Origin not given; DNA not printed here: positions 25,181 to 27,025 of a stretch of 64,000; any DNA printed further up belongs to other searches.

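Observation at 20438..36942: A full gamma-butyrobetaine/carnitine-to-glycine route in one 16.5-kb block, with an MttB-family protein at the glycine betaine to dimethylglycine position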

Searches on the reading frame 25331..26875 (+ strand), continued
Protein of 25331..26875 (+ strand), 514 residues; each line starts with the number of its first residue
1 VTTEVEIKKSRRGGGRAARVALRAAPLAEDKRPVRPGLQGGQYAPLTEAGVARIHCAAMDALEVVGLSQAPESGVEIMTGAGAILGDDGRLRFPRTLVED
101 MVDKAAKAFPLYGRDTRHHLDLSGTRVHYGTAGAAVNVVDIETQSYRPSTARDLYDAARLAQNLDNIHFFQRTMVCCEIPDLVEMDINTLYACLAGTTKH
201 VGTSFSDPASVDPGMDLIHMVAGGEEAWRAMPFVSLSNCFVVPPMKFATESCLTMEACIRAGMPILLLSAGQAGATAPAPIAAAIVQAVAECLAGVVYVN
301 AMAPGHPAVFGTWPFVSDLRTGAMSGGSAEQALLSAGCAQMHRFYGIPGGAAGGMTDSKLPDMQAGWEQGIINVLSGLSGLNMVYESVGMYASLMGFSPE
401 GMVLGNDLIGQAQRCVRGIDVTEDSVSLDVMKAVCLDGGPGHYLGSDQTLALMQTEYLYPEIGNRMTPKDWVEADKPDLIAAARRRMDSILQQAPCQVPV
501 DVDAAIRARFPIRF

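Call 68: find_homologous_proteins(query=P0121, max_evalue=1e-100)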
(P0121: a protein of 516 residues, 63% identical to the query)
Query P0121 (516 aa): 7888 proteins with E <= 1e-100 among 8000 candidates; the best 120 are listed.
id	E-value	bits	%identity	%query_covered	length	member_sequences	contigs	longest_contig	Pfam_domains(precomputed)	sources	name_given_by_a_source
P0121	0.0e+0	1180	100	100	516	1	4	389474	PF06253.17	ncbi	ncbi:MAG: trimethylamine methyltransferase family protein [Paracoccaceae bacterium]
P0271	0.0e+0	1076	91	100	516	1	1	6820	PF06253.17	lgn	-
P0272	0.0e+0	1060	90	100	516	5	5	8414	PF06253.17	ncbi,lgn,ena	-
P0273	0.0e+0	1013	86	95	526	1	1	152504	PF06253.17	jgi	jgi:trimethylamine--corrinoid protein Co-methyltransferase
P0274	2.5e-295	999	85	95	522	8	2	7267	PF06253.17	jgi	jgi:trimethylamine--corrinoid protein Co-methyltransferase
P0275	5.7e-294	994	83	100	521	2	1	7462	PF06253.17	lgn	-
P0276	6.6e-293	991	84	98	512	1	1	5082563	PF06253.17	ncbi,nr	ncbi:MAG: trimethylamine methyltransferase family protein [Paracoccaceae bacterium]|nr:trimethylamin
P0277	1.3e-291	986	84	98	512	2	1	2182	PF06253.17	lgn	-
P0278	5.1e-291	984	84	95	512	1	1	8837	PF06253.17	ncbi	ncbi:MAG: trimethylamine methyltransferase family protein [Sulfitobacter sp.]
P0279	5.7e-291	984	84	95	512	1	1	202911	PF06253.17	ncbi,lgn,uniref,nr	ncbi:trimethylamine methyltransferase family protein [Roseobacter sinensis]|uniref:Methyltransferase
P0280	1.3e-290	983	84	100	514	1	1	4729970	PF06253.17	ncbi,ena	-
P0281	1.7e-290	983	83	98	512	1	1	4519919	PF06253.17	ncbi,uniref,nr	ncbi:Glycine betaine methyltransferase [Roseobacter fucihabitans]|uniref:Methyltransferase n=1 Tax=R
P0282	4.0e-290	981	83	100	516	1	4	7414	PF06253.17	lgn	-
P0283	4.0e-290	981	84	95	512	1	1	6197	PF06253.17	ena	-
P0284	4.1e-290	981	84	95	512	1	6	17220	PF06253.17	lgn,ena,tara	tara:strand:- start:1274 stop:2812 length:1539 start_codon:yes stop_codon:yes gene_type:complete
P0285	4.4e-290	981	84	95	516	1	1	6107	PF06253.17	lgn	-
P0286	4.7e-290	981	84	95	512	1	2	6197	PF06253.17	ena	-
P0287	5.3e-290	981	84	95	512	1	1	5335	PF06253.17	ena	-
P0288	9.0e-290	980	84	95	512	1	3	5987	PF06253.17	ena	-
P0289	1.1e-289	980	84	95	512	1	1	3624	PF06253.17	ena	-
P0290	1.3e-289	980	84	95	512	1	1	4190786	PF06253.17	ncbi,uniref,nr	ncbi:trimethylamine methyltransferase family protein [Sulfitobacter sp. SK011]|uniref:trimethylamine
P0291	1.5e-289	980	84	95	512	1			PF06253.17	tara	tara:strand:+ start:73 stop:1611 length:1539 start_codon:yes stop_codon:yes gene_type:complete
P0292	1.5e-289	980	84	95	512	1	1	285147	PF06253.17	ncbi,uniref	ncbi:trimethylamine methyltransferase family protein [Sulfitobacter sp. MF3-043]|uniref:trimethylami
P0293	1.7e-289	979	84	95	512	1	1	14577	PF06253.17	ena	-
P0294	2.9e-289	979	84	95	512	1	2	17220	PF06253.17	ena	-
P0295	3.0e-289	979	84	97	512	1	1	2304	PF06253.17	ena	-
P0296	1.1e-288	977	83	100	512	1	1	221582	PF06253.17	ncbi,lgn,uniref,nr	ncbi:trimethylamine---corrinoid protein Co-methyltransferase [Sulfitobacter brevis]|uniref:Methyltra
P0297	1.6e-288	976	83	100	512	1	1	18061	PF06253.17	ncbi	-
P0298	1.9e-288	976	84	96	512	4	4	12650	PF06253.17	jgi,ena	jgi:trimethylamine--corrinoid protein Co-methyltransferase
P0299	2.3e-288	976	84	95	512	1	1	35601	PF06253.17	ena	-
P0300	5.2e-288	974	83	95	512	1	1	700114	PF06253.17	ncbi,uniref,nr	ncbi:trimethylamine methyltransferase family protein [uncultured Roseobacter sp.]|uniref:trimethylam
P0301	1.4e-287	973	83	95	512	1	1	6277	PF06253.17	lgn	-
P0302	1.6e-287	973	82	95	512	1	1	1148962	PF06253.17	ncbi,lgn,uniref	ncbi:trimethylamine methyltransferase family protein [Roseobacter sp. EG26]|uniref:trimethylamine me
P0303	1.9e-287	973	83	95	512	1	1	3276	PF06253.17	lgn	-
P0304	2.7e-287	972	82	100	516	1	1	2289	PF06253.17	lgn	-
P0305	2.9e-287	972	83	95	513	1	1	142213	PF06253.17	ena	-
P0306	3.1e-287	972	83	95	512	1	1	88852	PF06253.17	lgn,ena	-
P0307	3.7e-287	972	83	98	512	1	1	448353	PF06253.17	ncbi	-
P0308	4.7e-287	971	82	100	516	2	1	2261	PF06253.17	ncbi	-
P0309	5.5e-287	971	82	95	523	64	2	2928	PF06253.17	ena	-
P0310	5.6e-287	971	83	95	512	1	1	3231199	PF06253.17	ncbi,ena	-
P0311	7.0e-287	971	81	95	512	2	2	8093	PF06253.17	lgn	-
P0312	7.0e-287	971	83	95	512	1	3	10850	PF06253.17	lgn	-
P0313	1.0e-286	970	82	100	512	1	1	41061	PF06253.17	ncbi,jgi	-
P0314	3.3e-286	968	83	95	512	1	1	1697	PF06253.17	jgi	jgi:trimethylamine--corrinoid protein Co-methyltransferase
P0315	4.6e-286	968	83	95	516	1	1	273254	PF06253.17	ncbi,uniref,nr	ncbi:trimethylamine methyltransferase family protein [Sedimentitalea todarodis]|uniref:Methyltransfe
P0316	4.7e-286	968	82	95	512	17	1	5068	PF06253.17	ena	-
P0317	6.0e-286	968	83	100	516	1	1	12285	PF06253.17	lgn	-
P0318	1.2e-285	967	82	100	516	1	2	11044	PF06253.17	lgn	-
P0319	1.4e-285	966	83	98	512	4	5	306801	PF06253.17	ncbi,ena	-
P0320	1.6e-285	966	83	95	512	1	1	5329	PF06253.17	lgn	-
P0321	2.8e-285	965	82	100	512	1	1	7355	PF06253.17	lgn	-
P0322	2.9e-285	965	83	95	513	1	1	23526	PF06253.17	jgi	jgi:trimethylamine--corrinoid protein Co-methyltransferase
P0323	4.2e-285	965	83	95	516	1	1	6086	PF06253.17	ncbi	-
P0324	5.8e-285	964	80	100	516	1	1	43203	PF06253.17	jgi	jgi:trimethylamine--corrinoid protein Co-methyltransferase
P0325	5.9e-285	964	82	100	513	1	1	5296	PF06253.17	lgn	-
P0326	1.9e-284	963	81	100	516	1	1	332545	PF06253.17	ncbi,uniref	ncbi:trimethylamine methyltransferase family protein [Sedimentitalea sp. XS_ASV28]|uniref:trimethyla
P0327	2.9e-284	962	83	95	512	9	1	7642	PF06253.17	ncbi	-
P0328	3.7e-284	962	82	99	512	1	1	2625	PF06253.17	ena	-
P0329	4.3e-284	961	82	98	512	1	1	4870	PF06253.17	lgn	-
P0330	8.4e-284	961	81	100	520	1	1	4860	PF06253.17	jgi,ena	-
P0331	8.9e-284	960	81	100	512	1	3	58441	PF06253.17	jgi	-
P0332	1.1e-283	960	82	95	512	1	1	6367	PF06253.17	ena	-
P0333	1.2e-283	960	82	95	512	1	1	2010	PF06253.17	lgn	-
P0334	1.2e-283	960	82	100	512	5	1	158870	PF06253.17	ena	-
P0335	1.3e-283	960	82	95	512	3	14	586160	PF06253.17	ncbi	ncbi:MAG: trimethylamine methyltransferase family protein [Roseobacter sp.]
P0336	1.4e-283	960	81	100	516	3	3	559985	PF06253.17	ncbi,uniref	ncbi:MAG: trimethylamine methyltransferase family protein [Sedimentitalea sp.]|uniref:trimethylamine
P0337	1.6e-283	960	82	98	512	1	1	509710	PF06253.17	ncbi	-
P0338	2.1e-283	959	82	100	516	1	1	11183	PF06253.17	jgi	jgi:trimethylamine---corrinoid protein Co-methyltransferase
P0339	2.2e-283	959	82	95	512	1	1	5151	PF06253.17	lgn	-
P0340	2.5e-283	959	81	100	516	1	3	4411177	PF06253.17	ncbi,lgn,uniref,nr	ncbi:trimethylamine methyltransferase family protein [Sedimentitalea nanhaiensis]|uniref:Methyltrans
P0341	4.3e-283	958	81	100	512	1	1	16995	PF06253.17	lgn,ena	-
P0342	4.6e-283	958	81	95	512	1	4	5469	PF06253.17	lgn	-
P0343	6.9e-283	957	81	100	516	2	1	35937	PF06253.17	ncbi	-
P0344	1.0e-282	957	81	95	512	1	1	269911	PF06253.17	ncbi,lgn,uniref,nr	ncbi:methyltransferase [Roseobacter cerasinus]|uniref:Methyltransferase n=1 Tax=Roseobacter cerasinu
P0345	1.0e-282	957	82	98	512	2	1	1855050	PF06253.17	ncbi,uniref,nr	ncbi:trimethylamine methyltransferase family protein [Sulfitobacter noctilucae]|uniref:trimethylamin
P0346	1.5e-282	956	82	95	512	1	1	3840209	PF06253.17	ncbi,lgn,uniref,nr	ncbi:methyltransferase [Sulfitobacter alexandrii]|uniref:Methyltransferase n=1 Tax=Sulfitobacter ale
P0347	1.7e-282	956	82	95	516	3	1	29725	PF06253.17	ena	-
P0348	2.0e-282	956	82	95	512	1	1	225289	PF06253.17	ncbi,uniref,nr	ncbi:trimethylamine methyltransferase family protein [Roseobacter weihaiensis]|uniref:trimethylamine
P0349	2.6e-282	956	82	95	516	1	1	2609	PF06253.17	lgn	-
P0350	3.4e-282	955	81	100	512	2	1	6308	PF06253.17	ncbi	-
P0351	3.6e-282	955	80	100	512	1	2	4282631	PF06253.17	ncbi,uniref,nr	ncbi:methyltransferase [Sulfitobacter sp. JBTF-M27]|uniref:Methyltransferase n=1 Tax=Sulfitobacter s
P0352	4.3e-282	955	82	94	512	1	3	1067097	PF06253.17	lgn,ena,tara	tara:strand:- start:125897 stop:127435 length:1539 start_codon:yes stop_codon:yes gene_type:complete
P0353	4.9e-282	955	82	95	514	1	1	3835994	PF06253.17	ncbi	ncbi:trimethylamine methyltransferase family protein [Roseobacteraceae bacterium NS-SX3]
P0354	5.1e-282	955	82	95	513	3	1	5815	PF06253.17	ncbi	-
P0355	9.1e-282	954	82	95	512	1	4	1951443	PF06253.17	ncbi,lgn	ncbi:MAG: trimethylamine methyltransferase family protein [Sulfitobacter sp.]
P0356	9.7e-282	954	82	98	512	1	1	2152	PF06253.17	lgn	-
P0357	1.2e-281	953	82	95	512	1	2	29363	PF06253.17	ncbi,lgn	-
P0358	1.7e-281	953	82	95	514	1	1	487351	PF06253.17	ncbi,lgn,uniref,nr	ncbi:trimethylamine methyltransferase family protein [Ruegeria marina]|uniref:Methyltransferase n=1 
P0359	2.0e-281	953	81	94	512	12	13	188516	PF06253.17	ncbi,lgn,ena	ncbi:MAG: trimethylamine methyltransferase family protein [Roseovarius sp.]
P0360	2.1e-281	953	82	95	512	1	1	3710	PF06253.17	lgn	-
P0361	2.4e-281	952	80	100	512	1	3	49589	PF06253.17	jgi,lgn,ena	-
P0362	3.2e-281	952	82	98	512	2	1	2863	PF06253.17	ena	-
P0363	3.3e-281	952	80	100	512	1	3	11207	PF06253.17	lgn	-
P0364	3.4e-281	952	81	100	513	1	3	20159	PF06253.17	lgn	-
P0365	5.6e-281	951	80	95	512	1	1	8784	PF06253.17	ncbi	-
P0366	6.5e-281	951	82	95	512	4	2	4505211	PF06253.17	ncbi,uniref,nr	ncbi:trimethylamine methyltransferase family protein [Roseobacter litoralis]|uniref:Methyltransferas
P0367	8.2e-281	951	82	95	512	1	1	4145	PF06253.17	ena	-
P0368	8.3e-281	951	81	100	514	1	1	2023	PF06253.17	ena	-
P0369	9.1e-281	951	81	99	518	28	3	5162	PF06253.17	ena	-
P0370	1.1e-280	950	82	95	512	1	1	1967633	PF06253.17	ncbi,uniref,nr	ncbi:trimethylamine methyltransferase family protein [Sulfitobacter sp. TSTF-M16]|uniref:Methyltrans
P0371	1.2e-280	950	82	95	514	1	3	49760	PF06253.17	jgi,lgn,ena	-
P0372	1.3e-280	950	82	95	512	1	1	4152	PF06253.17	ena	-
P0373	1.3e-280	950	80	100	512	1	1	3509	PF06253.17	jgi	-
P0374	1.6e-280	950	82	95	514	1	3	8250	PF06253.17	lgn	-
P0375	1.7e-280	950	81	95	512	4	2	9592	PF06253.17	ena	-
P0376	1.8e-280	950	80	100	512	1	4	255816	PF06253.17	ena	-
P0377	1.9e-280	949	82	95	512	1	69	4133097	PF06253.17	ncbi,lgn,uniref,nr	ncbi:methyltransferase [Roseobacter denitrificans]|uniref:Methyltransferase n=1 Tax=Roseobacter deni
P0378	1.9e-280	949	80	95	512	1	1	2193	PF06253.17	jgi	-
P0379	2.9e-280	949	81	95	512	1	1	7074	PF06253.17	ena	-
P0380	3.0e-280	949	80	100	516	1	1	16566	PF06253.17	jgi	jgi:trimethylamine--corrinoid protein Co-methyltransferase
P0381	3.1e-280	949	82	95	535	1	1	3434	PF06253.17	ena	-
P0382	3.2e-280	949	81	100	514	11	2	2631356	PF06253.17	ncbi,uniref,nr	ncbi:trimethylamine methyltransferase family protein [Ruegeria arenilitoris]|uniref:trimethylamine m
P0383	3.3e-280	949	81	96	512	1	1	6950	PF06253.17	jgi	-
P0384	4.2e-280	948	81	100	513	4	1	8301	PF06253.17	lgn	-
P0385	5.2e-280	948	82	95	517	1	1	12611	PF06253.17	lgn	-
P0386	5.2e-280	948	80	95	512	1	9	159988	PF06253.17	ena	-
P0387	5.2e-280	948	80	95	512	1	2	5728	PF06253.17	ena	-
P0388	5.3e-280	948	82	95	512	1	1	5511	PF06253.17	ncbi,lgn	-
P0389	5.3e-280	948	81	95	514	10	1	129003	PF06253.17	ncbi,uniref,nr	ncbi:trimethylamine methyltransferase family protein [Ruegeria sp. PrR005]|uniref:Methyltransferase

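Call 69: find_encoding_contigs(protein=P0382, flank=8000, max_places=2)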
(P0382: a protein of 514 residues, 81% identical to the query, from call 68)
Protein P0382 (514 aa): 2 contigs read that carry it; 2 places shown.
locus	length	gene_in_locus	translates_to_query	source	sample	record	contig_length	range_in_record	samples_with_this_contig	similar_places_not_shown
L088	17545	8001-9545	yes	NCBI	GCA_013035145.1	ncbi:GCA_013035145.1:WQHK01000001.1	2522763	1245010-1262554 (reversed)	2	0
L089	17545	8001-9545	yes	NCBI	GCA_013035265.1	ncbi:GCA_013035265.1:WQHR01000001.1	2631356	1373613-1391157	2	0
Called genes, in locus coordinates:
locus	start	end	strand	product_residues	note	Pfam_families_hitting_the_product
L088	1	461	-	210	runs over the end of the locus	PF00730:HhH-GPD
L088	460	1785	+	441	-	PF07690:MFS_1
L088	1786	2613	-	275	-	PF00494:SQS_PSY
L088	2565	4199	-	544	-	PF00682:HMGL-like, PF22617:HCS_D2, PF08502:LeuA_dimer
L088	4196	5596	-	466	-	PF01406:tRNA-synt_1e, PF09334:tRNA-synt_1g (faint)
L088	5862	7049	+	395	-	PF00155:Aminotran_1_2, PF01212:Beta_elim_lyase (faint)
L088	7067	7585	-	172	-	PF13505:OMP_b-brl, PF13609:Porin_4 (weak)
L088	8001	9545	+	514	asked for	PF06253:MTTB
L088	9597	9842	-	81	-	PF13499:EF-hand_7 (faint), PF23657:DUF7151 (faint), PF00036:EF-hand_1 (faint), PF13202:EF-hand_5 (faint), PF13405:EF-hand_6 (faint)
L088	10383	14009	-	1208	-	PF08471:Ribonuc_red_2_N, PF02867:Ribonuc_red_lgC, PF12637:TSCPD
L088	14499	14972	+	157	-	-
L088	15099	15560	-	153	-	PF02643:DUF192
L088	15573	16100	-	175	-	PF00313:CSD, PF08206:OB_RNB (faint), PF00313:CSD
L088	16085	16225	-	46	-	-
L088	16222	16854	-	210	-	PF12766:Pyridox_oxase_2, PF01243:PNPOx_N, PF10590:PNP_phzG_C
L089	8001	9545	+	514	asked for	PF06253:MTTB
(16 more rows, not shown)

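Call 73: find_encoding_contigs(protein=P0124, flank=6000, max_places=2)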
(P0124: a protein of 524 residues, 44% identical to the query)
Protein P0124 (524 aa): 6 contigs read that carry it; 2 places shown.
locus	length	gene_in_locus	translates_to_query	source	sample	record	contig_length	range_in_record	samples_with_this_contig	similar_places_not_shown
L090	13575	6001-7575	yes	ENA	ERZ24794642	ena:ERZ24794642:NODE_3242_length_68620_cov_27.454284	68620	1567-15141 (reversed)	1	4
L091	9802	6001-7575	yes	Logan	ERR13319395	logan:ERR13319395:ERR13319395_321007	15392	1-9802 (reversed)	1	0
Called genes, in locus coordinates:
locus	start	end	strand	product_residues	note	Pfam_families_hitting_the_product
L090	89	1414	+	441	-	PF13176:TPR_7 (faint), PF13181:TPR_8 (faint), PF13432:TPR_16 (weak), PF13414:TPR_11 (weak), PF00515:TPR_1, PF07719:TPR_2 (weak), PF00685:Sulfotransfer_1, PF13469:Sulfotransfer_3, +5 more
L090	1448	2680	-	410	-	PF00355:Rieske, PF00848:Ring_hydroxyl_A, PF19112:VanA_C (weak)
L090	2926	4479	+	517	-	-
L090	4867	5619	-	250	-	PF00106:adh_short, PF08659:KR, PF13561:adh_short_C2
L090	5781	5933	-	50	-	-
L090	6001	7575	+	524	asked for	PF06253:MTTB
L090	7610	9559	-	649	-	PF00724:Oxidored_FMN, PF01262:AlaDh_PNT_C (faint), PF07992:Pyr_redox_2 (weak), PF00070:Pyr_redox (weak), PF03486:HI0933_like (weak), PF07992:Pyr_redox_2, PF12831:FAD_oxidored, PF13450:NAD_binding_8 (weak)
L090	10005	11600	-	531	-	PF00496:SBP_bac_5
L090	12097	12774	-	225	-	PF13409:GST_N_2, PF13417:GST_N_3, PF00043:GST_C (weak), PF13410:GST_C_2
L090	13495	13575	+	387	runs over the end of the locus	PF13356:Arm-DNA-bind_3, PF14659:Phage_int_SAM_3 (weak), PF22022:Phage_int_M, PF00589:Phage_integrase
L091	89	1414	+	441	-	PF13176:TPR_7 (faint), PF13181:TPR_8 (faint), PF13432:TPR_16 (weak), PF13414:TPR_11 (weak), PF00515:TPR_1, PF07719:TPR_2 (weak), PF00685:Sulfotransfer_1, PF13469:Sulfotransfer_3, +5 more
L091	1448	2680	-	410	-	PF00355:Rieske, PF00848:Ring_hydroxyl_A, PF19112:VanA_C (weak)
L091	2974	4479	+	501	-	-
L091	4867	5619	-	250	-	PF00106:adh_short, PF08659:KR, PF13561:adh_short_C2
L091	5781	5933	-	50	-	-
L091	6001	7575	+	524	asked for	PF06253:MTTB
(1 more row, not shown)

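Call 74: find_encoding_contigs(protein=P0127, flank=6000, max_places=2)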
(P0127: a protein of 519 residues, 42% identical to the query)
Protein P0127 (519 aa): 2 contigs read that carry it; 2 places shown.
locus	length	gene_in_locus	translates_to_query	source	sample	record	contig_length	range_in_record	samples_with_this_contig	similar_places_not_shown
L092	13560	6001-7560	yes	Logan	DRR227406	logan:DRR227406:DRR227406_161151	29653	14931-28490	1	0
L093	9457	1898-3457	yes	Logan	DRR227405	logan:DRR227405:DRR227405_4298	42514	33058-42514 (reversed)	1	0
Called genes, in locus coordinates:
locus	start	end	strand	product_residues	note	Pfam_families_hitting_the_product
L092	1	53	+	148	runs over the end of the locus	-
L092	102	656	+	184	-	PF00440:TetR_N, PF21993:TetR_C_13_2 (weak)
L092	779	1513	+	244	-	PF00106:adh_short, PF01370:Epimerase (weak), PF08659:KR, PF13561:adh_short_C2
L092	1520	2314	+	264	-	PF00378:ECH_1, PF16113:ECH_2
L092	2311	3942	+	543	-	PF00501:AMP-binding, PF13193:AMP-binding_C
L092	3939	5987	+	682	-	PF00724:Oxidored_FMN, PF07992:Pyr_redox_2, PF00070:Pyr_redox (faint), PF00890:FAD_binding_2 (weak), PF12831:FAD_oxidored (weak), PF13450:NAD_binding_8 (weak)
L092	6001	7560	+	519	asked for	PF06253:MTTB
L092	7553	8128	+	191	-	PF12844:HTH_19, PF13560:HTH_31, PF01381:HTH_3, PF13443:HTH_26 (weak), PF07883:Cupin_2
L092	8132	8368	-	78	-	-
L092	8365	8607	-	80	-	-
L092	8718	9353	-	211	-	-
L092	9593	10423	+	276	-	-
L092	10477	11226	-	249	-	-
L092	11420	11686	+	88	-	-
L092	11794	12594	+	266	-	-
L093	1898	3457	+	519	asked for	PF06253:MTTB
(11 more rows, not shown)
